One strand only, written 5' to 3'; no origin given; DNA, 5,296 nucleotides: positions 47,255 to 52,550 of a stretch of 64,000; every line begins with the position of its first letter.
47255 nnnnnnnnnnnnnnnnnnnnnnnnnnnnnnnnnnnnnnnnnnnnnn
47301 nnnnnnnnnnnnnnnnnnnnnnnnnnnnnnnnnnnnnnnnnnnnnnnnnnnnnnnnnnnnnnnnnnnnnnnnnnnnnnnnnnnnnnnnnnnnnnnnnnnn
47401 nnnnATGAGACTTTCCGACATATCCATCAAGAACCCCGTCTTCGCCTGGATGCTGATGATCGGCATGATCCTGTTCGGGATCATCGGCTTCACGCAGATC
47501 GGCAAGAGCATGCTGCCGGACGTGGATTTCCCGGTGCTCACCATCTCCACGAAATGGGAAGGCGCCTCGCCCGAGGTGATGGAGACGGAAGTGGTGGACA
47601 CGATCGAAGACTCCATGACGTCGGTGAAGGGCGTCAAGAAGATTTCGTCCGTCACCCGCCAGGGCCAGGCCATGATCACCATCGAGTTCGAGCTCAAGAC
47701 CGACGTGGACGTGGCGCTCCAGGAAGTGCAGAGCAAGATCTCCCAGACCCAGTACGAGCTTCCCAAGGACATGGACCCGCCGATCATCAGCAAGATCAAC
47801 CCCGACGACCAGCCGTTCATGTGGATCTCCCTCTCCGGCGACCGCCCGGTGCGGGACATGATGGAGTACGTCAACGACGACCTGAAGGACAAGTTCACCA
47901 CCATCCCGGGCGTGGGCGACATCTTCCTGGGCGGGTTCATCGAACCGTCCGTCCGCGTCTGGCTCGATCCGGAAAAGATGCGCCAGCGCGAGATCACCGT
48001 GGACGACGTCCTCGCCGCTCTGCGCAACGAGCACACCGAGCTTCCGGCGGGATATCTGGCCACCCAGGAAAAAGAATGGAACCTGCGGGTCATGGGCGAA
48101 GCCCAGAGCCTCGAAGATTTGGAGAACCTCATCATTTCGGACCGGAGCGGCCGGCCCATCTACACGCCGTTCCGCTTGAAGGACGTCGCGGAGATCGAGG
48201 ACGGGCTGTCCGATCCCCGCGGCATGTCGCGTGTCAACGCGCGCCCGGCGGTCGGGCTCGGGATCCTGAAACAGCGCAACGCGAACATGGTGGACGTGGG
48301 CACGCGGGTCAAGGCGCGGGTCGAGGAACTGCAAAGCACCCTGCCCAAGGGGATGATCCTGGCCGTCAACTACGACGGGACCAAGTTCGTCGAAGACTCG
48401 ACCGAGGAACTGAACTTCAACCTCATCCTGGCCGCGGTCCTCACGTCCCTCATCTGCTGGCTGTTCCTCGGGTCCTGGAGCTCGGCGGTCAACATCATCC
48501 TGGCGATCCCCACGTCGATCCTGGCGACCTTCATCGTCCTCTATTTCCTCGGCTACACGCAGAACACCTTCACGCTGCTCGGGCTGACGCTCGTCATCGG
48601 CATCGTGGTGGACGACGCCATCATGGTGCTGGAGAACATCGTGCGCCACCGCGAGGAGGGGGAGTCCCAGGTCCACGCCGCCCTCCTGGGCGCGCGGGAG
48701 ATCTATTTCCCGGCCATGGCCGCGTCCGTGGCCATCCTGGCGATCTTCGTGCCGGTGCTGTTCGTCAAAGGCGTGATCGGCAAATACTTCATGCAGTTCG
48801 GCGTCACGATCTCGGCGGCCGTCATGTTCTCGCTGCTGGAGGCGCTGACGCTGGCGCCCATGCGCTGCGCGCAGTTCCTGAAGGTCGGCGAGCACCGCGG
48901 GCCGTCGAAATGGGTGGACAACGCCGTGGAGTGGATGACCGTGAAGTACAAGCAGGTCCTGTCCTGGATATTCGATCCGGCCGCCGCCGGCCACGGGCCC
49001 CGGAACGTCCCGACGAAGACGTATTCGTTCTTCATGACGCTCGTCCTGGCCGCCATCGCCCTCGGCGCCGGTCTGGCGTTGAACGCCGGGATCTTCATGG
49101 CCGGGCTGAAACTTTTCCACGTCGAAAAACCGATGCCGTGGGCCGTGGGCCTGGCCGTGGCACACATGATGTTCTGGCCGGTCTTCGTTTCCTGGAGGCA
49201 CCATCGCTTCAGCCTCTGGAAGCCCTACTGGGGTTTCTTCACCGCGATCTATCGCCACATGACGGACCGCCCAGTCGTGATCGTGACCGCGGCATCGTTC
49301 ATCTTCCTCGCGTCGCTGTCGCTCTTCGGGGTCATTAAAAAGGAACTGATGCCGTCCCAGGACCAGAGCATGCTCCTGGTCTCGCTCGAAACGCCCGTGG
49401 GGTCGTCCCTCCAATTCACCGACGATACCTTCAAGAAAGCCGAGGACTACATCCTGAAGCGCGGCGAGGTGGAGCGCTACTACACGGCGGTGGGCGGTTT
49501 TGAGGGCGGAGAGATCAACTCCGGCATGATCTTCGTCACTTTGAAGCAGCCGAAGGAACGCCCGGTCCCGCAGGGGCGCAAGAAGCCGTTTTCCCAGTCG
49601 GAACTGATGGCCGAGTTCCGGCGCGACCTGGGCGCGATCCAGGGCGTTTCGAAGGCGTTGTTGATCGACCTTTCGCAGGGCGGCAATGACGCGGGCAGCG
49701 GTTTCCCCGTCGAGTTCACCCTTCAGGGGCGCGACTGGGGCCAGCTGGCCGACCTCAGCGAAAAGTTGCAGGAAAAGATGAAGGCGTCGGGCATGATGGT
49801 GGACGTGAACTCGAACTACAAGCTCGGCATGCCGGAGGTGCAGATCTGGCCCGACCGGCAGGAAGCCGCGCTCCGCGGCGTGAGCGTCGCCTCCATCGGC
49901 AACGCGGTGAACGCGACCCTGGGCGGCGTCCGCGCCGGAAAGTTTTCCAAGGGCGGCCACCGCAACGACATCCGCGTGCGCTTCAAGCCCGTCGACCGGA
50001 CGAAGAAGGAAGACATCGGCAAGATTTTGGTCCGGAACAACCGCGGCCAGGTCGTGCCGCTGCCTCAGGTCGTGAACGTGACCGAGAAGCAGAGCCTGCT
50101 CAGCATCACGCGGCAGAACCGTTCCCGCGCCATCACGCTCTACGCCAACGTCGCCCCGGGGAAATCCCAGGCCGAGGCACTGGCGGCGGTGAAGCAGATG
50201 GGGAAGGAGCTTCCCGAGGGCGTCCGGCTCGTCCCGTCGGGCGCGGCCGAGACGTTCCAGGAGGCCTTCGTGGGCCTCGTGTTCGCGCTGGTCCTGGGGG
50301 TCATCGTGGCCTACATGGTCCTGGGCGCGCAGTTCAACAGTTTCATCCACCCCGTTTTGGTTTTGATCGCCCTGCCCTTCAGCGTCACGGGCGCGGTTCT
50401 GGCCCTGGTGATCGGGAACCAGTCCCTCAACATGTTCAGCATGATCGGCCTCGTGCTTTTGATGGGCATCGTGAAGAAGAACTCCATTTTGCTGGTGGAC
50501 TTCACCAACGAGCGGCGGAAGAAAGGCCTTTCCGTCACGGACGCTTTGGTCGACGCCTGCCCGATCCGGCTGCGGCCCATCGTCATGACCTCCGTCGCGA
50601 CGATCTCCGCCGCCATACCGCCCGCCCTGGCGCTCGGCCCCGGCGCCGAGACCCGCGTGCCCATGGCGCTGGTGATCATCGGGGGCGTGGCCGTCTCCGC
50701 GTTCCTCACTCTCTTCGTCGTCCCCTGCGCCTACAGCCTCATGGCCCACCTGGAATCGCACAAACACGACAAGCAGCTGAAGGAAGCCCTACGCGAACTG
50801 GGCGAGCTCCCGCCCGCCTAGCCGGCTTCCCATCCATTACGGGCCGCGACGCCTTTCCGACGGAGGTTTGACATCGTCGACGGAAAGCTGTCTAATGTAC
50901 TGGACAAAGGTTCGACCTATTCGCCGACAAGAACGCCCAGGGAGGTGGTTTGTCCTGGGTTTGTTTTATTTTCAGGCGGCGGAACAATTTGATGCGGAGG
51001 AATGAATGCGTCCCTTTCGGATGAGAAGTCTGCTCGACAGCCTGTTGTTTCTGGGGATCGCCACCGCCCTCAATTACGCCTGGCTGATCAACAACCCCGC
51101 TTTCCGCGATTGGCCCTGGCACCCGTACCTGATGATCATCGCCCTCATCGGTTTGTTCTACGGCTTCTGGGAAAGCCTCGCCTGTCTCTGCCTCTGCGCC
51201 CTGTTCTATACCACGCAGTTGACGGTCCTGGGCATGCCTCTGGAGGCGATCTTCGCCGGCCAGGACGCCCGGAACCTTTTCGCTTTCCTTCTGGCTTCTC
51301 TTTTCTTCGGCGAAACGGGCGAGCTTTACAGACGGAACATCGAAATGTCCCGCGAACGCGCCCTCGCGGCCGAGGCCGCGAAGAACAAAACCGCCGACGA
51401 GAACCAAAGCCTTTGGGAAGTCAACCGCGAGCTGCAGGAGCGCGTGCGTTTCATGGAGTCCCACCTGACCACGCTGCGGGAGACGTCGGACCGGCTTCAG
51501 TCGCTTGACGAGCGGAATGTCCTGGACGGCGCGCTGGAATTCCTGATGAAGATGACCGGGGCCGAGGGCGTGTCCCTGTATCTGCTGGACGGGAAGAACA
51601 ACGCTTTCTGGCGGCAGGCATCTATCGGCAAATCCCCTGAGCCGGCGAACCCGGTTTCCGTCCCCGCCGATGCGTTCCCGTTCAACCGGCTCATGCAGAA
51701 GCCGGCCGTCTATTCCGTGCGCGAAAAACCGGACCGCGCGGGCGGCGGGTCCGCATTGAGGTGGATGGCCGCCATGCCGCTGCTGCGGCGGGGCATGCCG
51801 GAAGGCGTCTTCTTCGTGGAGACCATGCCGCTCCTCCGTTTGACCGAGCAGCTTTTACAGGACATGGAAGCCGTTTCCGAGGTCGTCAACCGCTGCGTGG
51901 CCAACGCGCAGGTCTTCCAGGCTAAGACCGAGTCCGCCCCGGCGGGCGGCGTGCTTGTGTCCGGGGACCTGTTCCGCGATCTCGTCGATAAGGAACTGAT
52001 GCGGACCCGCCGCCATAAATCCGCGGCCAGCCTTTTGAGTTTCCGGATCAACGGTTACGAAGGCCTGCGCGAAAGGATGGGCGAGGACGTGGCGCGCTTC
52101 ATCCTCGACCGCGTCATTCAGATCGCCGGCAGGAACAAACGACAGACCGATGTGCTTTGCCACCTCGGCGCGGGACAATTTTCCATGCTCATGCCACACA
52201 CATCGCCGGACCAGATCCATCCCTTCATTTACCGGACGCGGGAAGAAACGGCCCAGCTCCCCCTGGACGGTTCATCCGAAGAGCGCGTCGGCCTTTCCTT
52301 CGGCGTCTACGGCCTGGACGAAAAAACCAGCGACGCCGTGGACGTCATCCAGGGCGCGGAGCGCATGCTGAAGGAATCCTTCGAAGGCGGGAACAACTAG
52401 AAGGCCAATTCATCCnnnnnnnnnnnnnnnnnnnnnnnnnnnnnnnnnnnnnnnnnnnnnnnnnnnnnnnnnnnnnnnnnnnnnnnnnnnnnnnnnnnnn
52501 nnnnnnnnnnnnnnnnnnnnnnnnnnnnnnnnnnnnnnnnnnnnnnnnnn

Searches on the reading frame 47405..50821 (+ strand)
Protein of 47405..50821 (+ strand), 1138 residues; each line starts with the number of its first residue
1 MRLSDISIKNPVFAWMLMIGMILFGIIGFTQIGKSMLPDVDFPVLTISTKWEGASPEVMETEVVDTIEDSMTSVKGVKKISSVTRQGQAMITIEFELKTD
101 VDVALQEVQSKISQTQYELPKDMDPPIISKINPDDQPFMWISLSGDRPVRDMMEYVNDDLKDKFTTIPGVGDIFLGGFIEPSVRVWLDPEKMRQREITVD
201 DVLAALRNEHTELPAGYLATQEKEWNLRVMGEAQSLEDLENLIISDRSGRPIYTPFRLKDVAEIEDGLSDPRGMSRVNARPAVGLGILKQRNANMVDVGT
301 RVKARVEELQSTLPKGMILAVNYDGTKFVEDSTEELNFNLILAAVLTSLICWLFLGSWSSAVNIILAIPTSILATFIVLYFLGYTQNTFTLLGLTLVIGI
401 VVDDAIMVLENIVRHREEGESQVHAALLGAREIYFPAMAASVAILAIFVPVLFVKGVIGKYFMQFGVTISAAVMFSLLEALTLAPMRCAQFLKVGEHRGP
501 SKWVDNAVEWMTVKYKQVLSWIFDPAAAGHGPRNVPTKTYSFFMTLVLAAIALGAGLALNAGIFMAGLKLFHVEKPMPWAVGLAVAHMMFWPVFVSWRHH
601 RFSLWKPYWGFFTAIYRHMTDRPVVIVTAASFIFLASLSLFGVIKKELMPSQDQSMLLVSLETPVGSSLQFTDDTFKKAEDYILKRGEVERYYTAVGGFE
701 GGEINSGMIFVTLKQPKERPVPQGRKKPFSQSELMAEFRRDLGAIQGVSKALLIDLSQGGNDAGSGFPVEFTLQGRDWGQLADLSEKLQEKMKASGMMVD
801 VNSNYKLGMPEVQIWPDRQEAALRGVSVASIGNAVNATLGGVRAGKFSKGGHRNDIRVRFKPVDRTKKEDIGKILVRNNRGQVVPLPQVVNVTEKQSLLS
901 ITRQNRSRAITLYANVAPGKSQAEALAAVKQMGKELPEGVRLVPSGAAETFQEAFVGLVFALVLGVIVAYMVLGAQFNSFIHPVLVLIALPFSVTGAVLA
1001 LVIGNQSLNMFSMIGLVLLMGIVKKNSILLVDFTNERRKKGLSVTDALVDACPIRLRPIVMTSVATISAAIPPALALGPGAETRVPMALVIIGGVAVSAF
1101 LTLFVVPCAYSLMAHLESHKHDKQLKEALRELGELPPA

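Call 87: search_protein_families(library=pfam, proteins=[window:47405-50821:+], max_evalue=0.00001)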
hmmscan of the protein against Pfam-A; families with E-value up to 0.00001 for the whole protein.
window:47405-50821:+ (1138 aa): 1 family
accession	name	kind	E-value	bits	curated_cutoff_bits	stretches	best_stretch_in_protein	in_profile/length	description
PF00873.25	ACR_tran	-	8e-269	895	28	2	4-524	2-525/1021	AcrB/AcrD/AcrF family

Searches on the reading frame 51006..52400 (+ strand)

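Call 87: search_protein_families(library=pfam, proteins=[window:51006-52400:+], max_evalue=0.00001)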
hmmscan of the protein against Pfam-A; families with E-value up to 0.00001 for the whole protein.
window:51006-52400:+ (464 aa): 2 families
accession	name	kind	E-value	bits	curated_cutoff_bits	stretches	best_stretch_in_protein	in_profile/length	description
PF00990.26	GGDEF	-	4.2e-12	46.6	23.8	1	322-463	14-159/161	Diguanylate cyclase, GGDEF domain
PF13492.12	GAF_3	-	4.4e-06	27.6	27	1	172-294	5-123/129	GAF domain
